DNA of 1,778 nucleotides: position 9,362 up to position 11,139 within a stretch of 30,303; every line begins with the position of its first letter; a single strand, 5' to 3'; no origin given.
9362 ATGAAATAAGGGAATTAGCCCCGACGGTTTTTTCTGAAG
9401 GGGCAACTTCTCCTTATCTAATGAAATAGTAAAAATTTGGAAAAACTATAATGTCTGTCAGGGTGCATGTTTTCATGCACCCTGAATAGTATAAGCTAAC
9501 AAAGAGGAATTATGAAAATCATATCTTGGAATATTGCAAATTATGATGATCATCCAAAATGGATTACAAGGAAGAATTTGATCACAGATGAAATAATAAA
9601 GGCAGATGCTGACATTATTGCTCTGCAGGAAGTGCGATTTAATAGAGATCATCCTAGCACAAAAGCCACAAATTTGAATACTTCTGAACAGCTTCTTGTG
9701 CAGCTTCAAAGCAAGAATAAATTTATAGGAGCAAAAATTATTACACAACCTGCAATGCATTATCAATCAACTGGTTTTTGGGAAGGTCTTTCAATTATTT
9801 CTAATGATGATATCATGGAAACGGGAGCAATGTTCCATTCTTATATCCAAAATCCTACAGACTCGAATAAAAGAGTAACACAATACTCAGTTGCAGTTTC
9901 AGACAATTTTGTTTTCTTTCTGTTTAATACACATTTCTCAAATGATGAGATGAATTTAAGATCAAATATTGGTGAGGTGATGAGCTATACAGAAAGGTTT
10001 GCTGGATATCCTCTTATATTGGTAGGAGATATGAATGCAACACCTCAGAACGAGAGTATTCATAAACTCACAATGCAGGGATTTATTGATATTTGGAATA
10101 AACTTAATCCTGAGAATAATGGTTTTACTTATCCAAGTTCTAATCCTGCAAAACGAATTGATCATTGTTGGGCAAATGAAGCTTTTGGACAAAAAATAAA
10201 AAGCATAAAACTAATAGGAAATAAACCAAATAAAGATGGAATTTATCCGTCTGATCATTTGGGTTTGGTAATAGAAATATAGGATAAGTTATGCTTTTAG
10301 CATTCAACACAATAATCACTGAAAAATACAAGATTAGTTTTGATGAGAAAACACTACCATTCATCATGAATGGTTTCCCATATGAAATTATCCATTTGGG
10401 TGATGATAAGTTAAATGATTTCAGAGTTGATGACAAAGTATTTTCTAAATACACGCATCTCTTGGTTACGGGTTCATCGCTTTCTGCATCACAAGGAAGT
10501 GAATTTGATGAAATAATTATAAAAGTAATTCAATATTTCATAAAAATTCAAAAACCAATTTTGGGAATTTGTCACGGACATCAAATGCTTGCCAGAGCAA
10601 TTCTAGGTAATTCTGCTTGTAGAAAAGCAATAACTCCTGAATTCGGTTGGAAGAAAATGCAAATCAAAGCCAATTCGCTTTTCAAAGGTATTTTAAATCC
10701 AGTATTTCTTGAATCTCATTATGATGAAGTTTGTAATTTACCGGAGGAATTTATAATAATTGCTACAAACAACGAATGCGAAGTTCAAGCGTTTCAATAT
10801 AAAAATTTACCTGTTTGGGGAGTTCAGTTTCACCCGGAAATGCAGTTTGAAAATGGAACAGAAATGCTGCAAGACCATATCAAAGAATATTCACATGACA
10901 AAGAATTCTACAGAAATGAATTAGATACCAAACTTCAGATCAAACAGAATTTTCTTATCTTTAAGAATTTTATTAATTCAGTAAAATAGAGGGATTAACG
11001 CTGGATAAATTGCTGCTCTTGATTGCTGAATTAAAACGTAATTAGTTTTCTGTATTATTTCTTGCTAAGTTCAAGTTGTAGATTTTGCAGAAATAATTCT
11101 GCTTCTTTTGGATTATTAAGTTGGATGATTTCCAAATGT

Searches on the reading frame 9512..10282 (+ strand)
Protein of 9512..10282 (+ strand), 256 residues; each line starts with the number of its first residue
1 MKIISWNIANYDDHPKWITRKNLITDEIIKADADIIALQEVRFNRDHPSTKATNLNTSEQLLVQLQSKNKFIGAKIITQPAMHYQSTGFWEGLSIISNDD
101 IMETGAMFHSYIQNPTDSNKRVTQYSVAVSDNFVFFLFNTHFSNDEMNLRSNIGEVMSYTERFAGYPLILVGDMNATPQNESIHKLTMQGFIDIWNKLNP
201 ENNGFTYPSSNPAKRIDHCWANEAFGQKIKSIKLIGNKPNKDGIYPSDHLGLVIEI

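Call 97: search_protein_families(library=pfam, proteins=[window:9512-10282:+], max_evalue=0.001)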
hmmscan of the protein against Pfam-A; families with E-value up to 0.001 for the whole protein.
window:9512-10282:+ (256 aa): 1 family
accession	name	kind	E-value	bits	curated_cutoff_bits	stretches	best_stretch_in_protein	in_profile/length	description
PF03372.29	Exo_endo_phos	-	6.9e-16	59.1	24.5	1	4-249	1-225/225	Endonuclease/Exonuclease/phosphatase family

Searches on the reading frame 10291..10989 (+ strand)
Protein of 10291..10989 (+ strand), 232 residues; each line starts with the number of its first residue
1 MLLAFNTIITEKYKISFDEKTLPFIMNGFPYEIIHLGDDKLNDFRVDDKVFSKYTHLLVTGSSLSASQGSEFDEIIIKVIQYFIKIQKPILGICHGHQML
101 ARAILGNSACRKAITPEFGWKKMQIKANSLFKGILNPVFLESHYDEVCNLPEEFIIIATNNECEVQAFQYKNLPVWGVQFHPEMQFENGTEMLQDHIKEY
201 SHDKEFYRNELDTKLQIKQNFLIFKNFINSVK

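Call 97: search_protein_families(library=pfam, proteins=[window:10291-10989:+], max_evalue=0.001)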
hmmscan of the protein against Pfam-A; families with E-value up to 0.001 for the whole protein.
window:10291-10989:+ (232 aa): 2 families
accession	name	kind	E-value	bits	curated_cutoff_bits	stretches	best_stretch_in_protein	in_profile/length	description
PF00117.34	GATase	-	1.7e-22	80.5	22.8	1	71-197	55-187/190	Glutamine amidotransferase class-I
PF07722.19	Peptidase_C26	-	2.3e-10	41.1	20.5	1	73-183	91-219/219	Peptidase C26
